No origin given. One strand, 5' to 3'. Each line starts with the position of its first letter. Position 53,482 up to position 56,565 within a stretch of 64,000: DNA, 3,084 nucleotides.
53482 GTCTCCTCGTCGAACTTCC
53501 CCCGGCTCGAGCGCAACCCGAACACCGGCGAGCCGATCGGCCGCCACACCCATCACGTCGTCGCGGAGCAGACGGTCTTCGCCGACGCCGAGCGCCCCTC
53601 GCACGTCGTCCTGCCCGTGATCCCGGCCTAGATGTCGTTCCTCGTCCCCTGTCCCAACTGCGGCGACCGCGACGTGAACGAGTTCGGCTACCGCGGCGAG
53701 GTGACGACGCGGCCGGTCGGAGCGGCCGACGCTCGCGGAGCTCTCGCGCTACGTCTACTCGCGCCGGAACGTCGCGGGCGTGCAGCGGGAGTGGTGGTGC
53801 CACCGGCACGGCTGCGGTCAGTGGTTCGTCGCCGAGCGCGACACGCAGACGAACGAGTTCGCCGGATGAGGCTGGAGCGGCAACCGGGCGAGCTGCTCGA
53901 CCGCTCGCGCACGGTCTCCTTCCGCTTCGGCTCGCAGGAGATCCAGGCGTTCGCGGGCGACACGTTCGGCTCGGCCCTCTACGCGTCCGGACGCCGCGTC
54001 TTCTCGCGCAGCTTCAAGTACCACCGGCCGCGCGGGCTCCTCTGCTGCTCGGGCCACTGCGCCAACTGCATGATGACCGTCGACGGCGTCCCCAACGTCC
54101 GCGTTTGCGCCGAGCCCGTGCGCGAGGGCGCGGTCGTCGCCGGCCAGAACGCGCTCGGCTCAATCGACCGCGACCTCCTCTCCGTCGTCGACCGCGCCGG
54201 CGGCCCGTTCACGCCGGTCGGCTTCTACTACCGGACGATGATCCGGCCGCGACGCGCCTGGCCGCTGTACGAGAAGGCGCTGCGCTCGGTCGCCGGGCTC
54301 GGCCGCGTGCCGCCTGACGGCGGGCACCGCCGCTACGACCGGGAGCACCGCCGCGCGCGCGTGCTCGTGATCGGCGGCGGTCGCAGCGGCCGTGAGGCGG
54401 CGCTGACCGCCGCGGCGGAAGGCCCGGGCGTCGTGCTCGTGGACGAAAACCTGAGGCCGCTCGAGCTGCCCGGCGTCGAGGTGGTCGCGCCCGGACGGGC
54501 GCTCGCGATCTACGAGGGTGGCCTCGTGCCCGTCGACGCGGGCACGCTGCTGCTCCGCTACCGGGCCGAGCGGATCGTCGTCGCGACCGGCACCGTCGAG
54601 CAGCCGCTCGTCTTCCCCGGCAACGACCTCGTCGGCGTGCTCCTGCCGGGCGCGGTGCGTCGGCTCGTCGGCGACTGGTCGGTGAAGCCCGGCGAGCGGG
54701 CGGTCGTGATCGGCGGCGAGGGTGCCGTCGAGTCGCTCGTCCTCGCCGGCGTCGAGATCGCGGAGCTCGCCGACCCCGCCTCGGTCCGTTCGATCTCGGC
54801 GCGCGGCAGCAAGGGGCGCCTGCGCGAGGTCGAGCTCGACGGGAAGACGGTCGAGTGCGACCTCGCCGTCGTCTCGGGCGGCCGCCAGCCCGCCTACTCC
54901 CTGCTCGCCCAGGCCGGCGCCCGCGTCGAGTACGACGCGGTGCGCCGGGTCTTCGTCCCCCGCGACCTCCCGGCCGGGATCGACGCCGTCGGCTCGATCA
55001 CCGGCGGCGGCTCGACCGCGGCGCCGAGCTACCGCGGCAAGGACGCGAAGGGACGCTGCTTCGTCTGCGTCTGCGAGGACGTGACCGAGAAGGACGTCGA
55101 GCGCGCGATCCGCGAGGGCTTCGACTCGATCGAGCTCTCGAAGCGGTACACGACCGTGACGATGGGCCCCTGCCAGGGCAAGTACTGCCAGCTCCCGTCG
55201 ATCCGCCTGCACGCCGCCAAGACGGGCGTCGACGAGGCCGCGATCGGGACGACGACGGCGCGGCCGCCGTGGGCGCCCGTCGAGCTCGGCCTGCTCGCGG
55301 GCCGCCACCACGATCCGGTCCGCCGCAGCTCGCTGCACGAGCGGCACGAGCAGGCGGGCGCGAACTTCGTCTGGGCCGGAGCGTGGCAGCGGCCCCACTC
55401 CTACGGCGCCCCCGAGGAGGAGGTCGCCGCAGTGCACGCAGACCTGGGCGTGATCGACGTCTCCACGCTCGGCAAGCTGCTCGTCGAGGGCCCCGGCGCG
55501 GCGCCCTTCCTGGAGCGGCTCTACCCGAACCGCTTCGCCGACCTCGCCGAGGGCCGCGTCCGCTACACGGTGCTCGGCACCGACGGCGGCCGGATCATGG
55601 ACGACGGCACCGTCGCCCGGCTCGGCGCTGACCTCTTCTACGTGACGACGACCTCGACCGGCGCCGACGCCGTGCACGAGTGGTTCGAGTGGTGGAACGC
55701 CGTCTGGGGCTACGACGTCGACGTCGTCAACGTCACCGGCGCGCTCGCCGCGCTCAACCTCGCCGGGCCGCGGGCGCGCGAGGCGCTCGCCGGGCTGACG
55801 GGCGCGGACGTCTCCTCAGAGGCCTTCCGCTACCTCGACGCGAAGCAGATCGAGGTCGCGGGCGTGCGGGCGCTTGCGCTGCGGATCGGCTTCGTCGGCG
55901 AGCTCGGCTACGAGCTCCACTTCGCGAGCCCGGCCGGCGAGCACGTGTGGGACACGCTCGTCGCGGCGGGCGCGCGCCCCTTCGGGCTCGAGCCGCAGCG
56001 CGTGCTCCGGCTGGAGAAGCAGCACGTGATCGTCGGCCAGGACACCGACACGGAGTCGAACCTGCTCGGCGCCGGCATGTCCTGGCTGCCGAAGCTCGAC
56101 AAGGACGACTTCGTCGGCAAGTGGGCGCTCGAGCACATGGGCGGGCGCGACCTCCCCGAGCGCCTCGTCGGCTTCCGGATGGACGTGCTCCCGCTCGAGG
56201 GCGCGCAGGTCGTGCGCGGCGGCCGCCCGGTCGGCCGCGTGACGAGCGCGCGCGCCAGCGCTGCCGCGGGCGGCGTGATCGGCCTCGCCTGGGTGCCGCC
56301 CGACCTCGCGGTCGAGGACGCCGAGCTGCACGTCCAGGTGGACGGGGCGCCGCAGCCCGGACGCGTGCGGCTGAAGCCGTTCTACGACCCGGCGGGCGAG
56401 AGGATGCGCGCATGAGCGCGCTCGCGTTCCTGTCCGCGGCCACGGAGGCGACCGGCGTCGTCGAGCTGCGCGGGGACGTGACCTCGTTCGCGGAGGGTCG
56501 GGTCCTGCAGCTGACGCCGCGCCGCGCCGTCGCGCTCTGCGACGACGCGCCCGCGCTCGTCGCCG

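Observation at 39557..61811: A 22-kb, ~16-cistron coupled operon mixing five hydantoinase/oxoprolinase subunits with a heterotetrameric sarcosine oxidase: candidate undescribed cyclic-amide / N-methyl catabolic pathway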

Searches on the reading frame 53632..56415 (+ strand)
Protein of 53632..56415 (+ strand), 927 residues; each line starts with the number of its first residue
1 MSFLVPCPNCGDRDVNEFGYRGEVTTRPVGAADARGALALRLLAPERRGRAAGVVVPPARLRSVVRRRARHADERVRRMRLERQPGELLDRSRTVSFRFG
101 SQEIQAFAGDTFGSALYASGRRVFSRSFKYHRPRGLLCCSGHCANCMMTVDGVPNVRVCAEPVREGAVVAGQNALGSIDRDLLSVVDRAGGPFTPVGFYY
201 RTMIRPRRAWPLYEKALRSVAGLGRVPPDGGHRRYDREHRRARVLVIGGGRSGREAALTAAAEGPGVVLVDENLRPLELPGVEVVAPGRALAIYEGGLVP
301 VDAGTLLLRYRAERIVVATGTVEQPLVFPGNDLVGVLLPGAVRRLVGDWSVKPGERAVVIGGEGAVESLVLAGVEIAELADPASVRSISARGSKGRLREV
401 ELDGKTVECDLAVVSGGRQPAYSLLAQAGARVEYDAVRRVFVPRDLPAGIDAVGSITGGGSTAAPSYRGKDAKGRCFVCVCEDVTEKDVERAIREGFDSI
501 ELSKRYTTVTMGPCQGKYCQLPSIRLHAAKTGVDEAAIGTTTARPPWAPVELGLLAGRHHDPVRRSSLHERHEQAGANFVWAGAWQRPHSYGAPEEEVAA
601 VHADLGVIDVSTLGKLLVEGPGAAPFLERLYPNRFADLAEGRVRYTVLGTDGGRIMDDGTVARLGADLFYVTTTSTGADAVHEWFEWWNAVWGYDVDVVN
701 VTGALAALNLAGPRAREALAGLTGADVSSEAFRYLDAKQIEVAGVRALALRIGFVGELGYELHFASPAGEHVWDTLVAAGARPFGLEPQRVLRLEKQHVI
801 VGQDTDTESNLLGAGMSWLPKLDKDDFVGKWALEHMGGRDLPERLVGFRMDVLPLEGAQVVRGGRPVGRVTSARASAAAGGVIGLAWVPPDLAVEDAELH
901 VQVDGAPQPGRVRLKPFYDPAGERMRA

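Call 6: search_protein_families(library=pfam, proteins=[window:53632-56415:+])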
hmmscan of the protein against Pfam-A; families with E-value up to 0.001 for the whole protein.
window:53632-56415:+ (927 aa): 8 families
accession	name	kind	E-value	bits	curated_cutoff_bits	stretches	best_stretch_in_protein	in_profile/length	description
PF01571.26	GCV_T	-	9.9e-68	228.6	25.6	1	568-818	1-254/255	Aminomethyltransferase folate-binding domain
PF17806.6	SO_alpha_A3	-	6.9e-27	94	23.1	1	473-558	1-87/87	Sarcosine oxidase A3 domain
PF13510.11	Fer2_4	-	7.7e-25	87.2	22.8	1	93-173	2-81/82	2Fe-2S iron-sulfur cluster binding domain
PF08669.17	GCV_T_C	-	2.6e-17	62.9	25.9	1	844-919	2-80/80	Glycine cleavage T-protein C-terminal barrel domain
PF04324.20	Fer2_BFD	-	1.5e-08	35.3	26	1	478-520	2-41/50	BFD-like [2Fe-2S] binding domain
PF07992.20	Pyr_redox_2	-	2.8e-06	27.4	26.1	0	243-277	2-37/291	Pyridine nucleotide-disulphide oxidoreductase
PF13738.12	Pyr_redox_3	-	4.4e-05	23.3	30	0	240-272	163-195/305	Pyridine nucleotide-disulphide oxidoreductase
PF04267.17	SoxD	-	0.00088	19.8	27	0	5-30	2-28/82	Sarcosine oxidase, delta subunit family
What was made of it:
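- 53866..56415 (+): soxA/mgdC-like alpha subunit (849 aa, with a folate-binding GCV_T domain). Pfam Fer2_4, SO_alpha_A3, GCV_T, GCV_T_C (call 6).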

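Call 25: search_protein_families(library=ncbifam, max_evalue=0.00001, proteins=[window:53866-56415:+])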
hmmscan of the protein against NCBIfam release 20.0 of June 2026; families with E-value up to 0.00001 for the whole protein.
window:53866-56415:+ (849 aa): 10 families
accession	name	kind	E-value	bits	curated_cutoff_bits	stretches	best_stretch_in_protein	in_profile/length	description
TIGR01372.1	soxA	subfamily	3e-175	584.7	1164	4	389-848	507-995/996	sarcosine oxidase subunit alpha family protein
NF001567.0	PRK00389.1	subfamily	8.7e-63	212.4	300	1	485-842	3-355/359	glycine cleavage system aminomethyltransferase GcvT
TIGR00528.1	gcvT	equivalog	3.8e-45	154.4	235.85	1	486-840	2-360/362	glycine cleavage system aminomethyltransferase GcvT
NF053776.1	TmaoDeMthMsil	equivalog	4.9e-44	151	1100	1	485-849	385-763/763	trimethylamine N-oxide demethylase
NF010093.0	PRK13579.1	equivalog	1.1e-37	129.7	459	1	483-841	7-365/371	glycine cleavage system aminomethyltransferase GcvT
NF009133.0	PRK12486.1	equivalog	1e-17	64.1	410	1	485-835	12-364/369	dimethylsulfoniopropionate demethylase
NF047633.1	SyrngDmethDesA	equivalog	1.5e-09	36.9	800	1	534-708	55-232/453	syringate O-demethylase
TIGR03377.1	glycerol3P_GlpA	equivalog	1.5e-07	30.4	552.8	1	392-448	415-472/530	anaerobic glycerol-3-phosphate dehydrogenase subunit GlpA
NF008313.0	PRK11101.1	equivalog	1.1e-06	27.6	425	1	386-445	419-479/548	anaerobic glycerol-3-phosphate dehydrogenase subunit A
NF047885.1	VanMgalDeMLigM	equivalog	3.4e-06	26.3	580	0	535-710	55-235/461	vanillate/3-O-methylgallate O-demethylase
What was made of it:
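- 53866..56415 (+): TIGR01372 585 bits, below the cutoff of 1164 (call 25).
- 56412..56816 (+): soxG/mgdD-like gamma subunit (134 aa). No HMM hit (calls 6, 25).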

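Call 36: search_solved_structures(query=window:53866-56415:+, max_evalue=1e-10, show_alignments=1)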
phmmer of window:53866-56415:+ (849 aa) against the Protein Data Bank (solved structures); distinct sequences matched with E-value up to 1e-10: 18.
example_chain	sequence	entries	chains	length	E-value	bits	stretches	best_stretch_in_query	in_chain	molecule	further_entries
2gag_A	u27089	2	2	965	4.4e-84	286.3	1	386-767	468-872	heterotetrameric sarcosine oxidase alpha-subunit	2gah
1vrq_A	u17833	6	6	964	3.6e-83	283.2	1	386-846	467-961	Sarcosine oxidase alpha subunit | Subunit alpha of sarcosine oxidase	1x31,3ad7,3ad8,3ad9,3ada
1woo_A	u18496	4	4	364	4.5e-49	170.4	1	486-841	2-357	Aminomethyltransferase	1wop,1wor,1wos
1yx2_A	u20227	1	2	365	1e-39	139.5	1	485-840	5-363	Aminomethyltransferase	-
5l46_A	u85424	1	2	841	3e-36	128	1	513-839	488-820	Dimethylglycine dehydrogenase, mitochondrial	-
4pab_A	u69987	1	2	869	2.2e-35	125.1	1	513-839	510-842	Dimethylglycine dehydrogenase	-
4p9s_A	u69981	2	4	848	1.5e-34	122.4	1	513-839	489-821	Dimethylglycine dehydrogenase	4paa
1pj5_A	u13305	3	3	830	9e-34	119.8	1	502-848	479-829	N,N-dimethylglycine oxidase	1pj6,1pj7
3gsi_A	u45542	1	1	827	1.2e-32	116.1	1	502-848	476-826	N,N-dimethylglycine oxidase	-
1v5v_A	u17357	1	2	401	4.7e-30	107.5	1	486-843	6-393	aminomethyltransferase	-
1vlo_A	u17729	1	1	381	2e-26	95.5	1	481-834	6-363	Aminomethyltransferase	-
3a8i_A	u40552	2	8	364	7.1e-26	93.7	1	487-834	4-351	Aminomethyltransferase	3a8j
3a8k_A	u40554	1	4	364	3.3e-25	91.5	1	487-834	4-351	Aminomethyltransferase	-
9q5a_A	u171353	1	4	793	2.1e-24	88.8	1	486-848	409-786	Trimethylamine N-oxide Demethylase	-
9q59_A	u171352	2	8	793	2.1e-24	88.8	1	486-848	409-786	trimethylamine N-oxide demethylase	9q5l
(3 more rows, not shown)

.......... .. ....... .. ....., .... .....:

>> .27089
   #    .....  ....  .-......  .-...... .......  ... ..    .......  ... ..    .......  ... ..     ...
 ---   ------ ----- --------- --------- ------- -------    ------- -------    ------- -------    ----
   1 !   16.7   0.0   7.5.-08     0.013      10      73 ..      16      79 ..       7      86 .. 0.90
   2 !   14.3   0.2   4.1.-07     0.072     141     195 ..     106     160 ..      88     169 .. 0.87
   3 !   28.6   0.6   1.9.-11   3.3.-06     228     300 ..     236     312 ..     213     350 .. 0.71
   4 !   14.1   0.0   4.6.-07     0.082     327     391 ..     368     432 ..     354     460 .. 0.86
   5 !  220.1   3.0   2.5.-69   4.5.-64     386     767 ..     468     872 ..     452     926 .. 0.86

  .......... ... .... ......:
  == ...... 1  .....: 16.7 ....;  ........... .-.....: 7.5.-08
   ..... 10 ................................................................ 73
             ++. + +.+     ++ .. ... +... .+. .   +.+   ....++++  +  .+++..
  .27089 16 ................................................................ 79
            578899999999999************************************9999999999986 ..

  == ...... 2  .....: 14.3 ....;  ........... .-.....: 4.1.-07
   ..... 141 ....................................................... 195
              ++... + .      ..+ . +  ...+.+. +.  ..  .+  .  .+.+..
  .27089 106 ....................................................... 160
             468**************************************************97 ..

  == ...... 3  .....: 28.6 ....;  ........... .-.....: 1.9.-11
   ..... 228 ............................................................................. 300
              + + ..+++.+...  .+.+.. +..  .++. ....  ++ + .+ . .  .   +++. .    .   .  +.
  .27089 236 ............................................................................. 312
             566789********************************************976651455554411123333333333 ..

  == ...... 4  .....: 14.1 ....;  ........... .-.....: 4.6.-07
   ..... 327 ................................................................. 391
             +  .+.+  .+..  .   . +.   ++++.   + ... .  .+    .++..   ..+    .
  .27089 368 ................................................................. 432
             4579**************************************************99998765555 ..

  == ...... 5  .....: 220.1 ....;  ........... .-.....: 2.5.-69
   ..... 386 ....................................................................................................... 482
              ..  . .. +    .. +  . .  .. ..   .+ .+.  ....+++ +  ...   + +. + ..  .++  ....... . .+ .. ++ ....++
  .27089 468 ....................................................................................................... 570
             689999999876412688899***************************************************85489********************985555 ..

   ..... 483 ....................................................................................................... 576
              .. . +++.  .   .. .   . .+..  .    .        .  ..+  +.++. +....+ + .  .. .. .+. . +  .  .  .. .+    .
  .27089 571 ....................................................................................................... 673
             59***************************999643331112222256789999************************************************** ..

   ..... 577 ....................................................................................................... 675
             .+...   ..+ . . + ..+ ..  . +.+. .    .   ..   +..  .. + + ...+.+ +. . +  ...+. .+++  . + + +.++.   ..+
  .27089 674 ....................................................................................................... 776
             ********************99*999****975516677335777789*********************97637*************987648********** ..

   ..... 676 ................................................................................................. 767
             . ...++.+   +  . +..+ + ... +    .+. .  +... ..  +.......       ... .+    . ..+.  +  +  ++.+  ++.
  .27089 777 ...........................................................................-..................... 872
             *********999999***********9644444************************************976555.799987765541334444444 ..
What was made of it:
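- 53866..56415 (+): PDB match in call 36.
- Closest known: Heterotetrameric sarcosine oxidase. Same: The SoxA C-terminal folate domain scores 220 bits (call 36).
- Closest known: Heterotetrameric sarcosine oxidase. Different: SoxA is 849 aa against about 965, and its N-terminal half is weakly similar (call 36).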

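Call 49: find_related_loci(query=window:53866-56415:+, collection=metagenome_contigs, flank=10000)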
Query window:53866-56415:+ (849 aa) in metagenome_contigs; peptide patterns used: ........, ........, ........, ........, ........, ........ (x = any residue, [..] = any of these).
392 stretches matched a pattern; 359 encode a relative of the query (tblastn E <= 1e-3); the best 80 are kept; 80 distinct loci.
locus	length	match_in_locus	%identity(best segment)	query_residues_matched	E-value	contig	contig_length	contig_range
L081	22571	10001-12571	70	1-847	0e+0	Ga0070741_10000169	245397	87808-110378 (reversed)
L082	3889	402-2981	69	1-848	0e+0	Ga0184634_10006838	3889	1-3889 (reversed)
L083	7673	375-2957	70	1-849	0e+0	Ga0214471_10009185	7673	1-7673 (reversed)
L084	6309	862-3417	69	1-847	0e+0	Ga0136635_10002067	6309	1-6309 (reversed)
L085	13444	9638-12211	70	1-847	0e+0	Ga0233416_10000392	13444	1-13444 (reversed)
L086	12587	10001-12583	69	1-849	0e+0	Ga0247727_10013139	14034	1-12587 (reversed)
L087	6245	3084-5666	70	1-849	0e+0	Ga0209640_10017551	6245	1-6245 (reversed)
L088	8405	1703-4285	68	1-849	0e+0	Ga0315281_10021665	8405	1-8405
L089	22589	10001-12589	70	1-847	0e+0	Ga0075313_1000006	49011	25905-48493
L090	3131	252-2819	68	1-849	0e+0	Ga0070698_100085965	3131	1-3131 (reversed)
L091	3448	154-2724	68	2-849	0e+0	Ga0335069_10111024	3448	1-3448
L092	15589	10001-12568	70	1-849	0e+0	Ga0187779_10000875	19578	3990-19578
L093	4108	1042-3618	69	1-847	0e+0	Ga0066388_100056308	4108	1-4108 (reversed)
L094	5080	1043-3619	69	1-845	0e+0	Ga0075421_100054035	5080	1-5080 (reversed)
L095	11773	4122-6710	67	1-849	0e+0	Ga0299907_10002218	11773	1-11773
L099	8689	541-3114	68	1-847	0e+0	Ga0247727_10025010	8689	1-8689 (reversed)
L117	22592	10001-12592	65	1-848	0e+0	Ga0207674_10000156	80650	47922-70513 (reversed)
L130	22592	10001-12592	67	1-848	0e+0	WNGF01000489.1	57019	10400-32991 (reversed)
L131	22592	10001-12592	65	1-848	0e+0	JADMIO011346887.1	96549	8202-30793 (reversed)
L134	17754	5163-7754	66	1-848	0e+0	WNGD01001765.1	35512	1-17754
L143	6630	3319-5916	65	1-849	0e+0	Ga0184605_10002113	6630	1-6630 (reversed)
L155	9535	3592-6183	67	2-849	0e+0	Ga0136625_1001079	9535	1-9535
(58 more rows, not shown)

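Call 52: search_protein_families(library=ncbifam, max_evalue=1e-10, proteins=[L131:7036-8385:+, L099:4941-6620:+, L130:6736-7635:+, L143:933-1667:+, L117:3803-5182:+, L087:1959-2708:-, L134:14156-14695:-, L130:19683-21197:-, L155:6195-6674:+])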
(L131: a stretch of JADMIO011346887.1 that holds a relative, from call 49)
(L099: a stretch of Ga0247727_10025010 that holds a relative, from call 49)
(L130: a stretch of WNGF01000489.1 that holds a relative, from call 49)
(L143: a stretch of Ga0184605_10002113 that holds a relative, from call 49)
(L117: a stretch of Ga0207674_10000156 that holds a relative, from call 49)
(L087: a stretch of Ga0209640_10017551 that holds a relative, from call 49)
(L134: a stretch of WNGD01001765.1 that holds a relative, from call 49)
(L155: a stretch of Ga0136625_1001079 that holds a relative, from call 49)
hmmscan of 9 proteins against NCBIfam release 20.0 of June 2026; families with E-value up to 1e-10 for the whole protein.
L131:7036-8385:+ (450 aa): 3 families
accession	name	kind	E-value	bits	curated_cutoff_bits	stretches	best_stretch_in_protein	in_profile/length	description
NF008730.0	PRK11750.1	equivalog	5.8e-39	133.3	1047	1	99-339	863-1104/1490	glutamate synthase large subunit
TIGR01302.1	IMP_dehydrog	equivalog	7.2e-11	41.6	481.5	0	223-332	254-357/450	IMP dehydrogenase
TIGR03966.1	actino_HemFlav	equivalog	7.7e-11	41.3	470.85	0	230-341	245-341/385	pre-mycofactocin synthase MftD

L099:4941-6620:+ (560 aa): 3 families
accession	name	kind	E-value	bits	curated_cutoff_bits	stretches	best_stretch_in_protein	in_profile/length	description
NF010030.0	PRK13505.1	equivalog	6.7e-232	770.8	652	1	12-560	2-555/557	formate--tetrahydrofolate ligase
NF010031.0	PRK13506.1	equivalog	1.4e-202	674.1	800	1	12-560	1-576/578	formate--tetrahydrofolate ligase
NF010032.0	PRK13507.1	equivalog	9.4e-166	552.3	938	1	15-555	10-579/587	formate--tetrahydrofolate ligase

L130:6736-7635:+ (300 aa): 6 families
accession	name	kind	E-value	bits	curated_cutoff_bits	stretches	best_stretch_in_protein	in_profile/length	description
NF001484.0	PRK00331.1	subfamily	9.2e-30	103.6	381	1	118-275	40-198/601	isomerizing glutamine--fructose-6-phosphate transaminase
TIGR01135.1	glmS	equivalog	1.3e-28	99.9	418.05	1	118-275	39-197/607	glutamine--fructose-6-phosphate transaminase (isomerizing)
TIGR01134.1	purF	equivalog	4.4e-22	79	350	1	124-277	45-201/432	amidophosphoribosyltransferase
TIGR01536.1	asn_synth_AEB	equivalog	5.6e-20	71.8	267.1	1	3-281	1-171/517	asparagine synthase (glutamine-hydrolyzing)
NF006949.0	PRK09431.1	equivalog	4.6e-13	48.6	499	0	145-276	44-166/554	asparagine synthase B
TIGR03104.1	trio_amidotrans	equivalog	7.8e-11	40.9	570.1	0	143-276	41-166/589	N-acetylglutaminylglutamine amidotransferase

L143:933-1667:+ (244 aa): 2 families
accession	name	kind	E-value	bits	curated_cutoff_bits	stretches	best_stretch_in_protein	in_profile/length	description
TIGR03122.1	one_C_dehyd_C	equivalog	3.3e-16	59.3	130.65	1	68-196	82-217/260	formylmethanofuran dehydrogenase subunit C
NF042910.1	FMH_DH_FwdC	exception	1.4e-11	44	340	1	69-192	84-214/271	tungsten-dependent formylmethanofuran dehydrogenase subunit FwdC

L117:3803-5182:+ (460 aa): 4 families
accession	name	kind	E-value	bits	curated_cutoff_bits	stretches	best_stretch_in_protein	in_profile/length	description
TIGR03105.1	gln_synth_III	equivalog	3.4e-179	595.9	469.6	1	14-457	3-434/435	type III glutamate--ammonia ligase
TIGR00653.1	GlnA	equivalog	1.6e-89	300.8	429.15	1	11-457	2-461/462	type I glutamate--ammonia ligase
NF045547.1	GGputSyn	equivalog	6.7e-80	268.9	650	1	10-452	3-438/438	gamma-glutamylputrescine synthetase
NF007006.0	PRK09469.1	equivalog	9.4e-42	143.2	845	1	169-456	191-466/469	glutamate--ammonia ligase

L087:1959-2708:- (249 aa): 6 families
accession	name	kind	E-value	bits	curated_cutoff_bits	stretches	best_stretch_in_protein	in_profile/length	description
NF045644.1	TransRegBhcR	equivalog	1.2e-41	142.8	350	1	4-243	22-266/267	HTH-type transcriptional regulator BhcR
TIGR02431.1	pcaR_pcaU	subfamily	8.2e-38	130.1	284.75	1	7-241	8-247/248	beta-ketoadipate pathway transcriptional regulators, PcaR/PcaU/PobR family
NF011671.1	PRK15090.1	equivalog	5.9e-31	107.6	275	1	6-245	12-256/256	DNA-binding transcriptional regulator KdgR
NF008601.2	PRK11569.1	equivalog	5.2e-21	75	380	1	9-241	31-271/276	glyoxylate bypass operon transcriptional repressor IclR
NF007548.0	PRK10163.1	equivalog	5.3e-20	71.6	406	1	6-246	23-269/271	HTH-type transcriptional repressor AllR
NF007342.0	PRK09834.1-4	equivalog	5.4e-12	45.2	251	0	4-115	11-121/263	DNA-binding transcriptional regulator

L134:14156-14695:- (180 aa): 1 family
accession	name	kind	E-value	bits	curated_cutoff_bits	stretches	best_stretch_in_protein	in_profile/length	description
NF045657.1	MthfCyhylaseFchA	equivalog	5.3e-27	94.7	275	1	8-170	4-177/207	methenyltetrahydrofolate cyclohydrolase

L130:19683-21197:- (504 aa): 3 families
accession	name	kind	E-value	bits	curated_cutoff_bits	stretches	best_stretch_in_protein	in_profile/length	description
TIGR00836.1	amt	subfamily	7.6e-58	196.3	343.3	1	43-457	8-404/406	ammonium transporter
TIGR03644.1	marine_trans_1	hypoth_equivalog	2.1e-48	165.1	514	1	41-462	10-404/404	probable ammonium transporter, marine subtype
NF007947.0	PRK10666.1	equivalog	4.5e-18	65.4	657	1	42-455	38-422/428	ammonium transporter AmtB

L155:6195-6674:+ (160 aa): 0 families
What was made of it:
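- On N-methylglutamate dehydrogenase (MgdABCD): Neighbour identities are from call 52.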
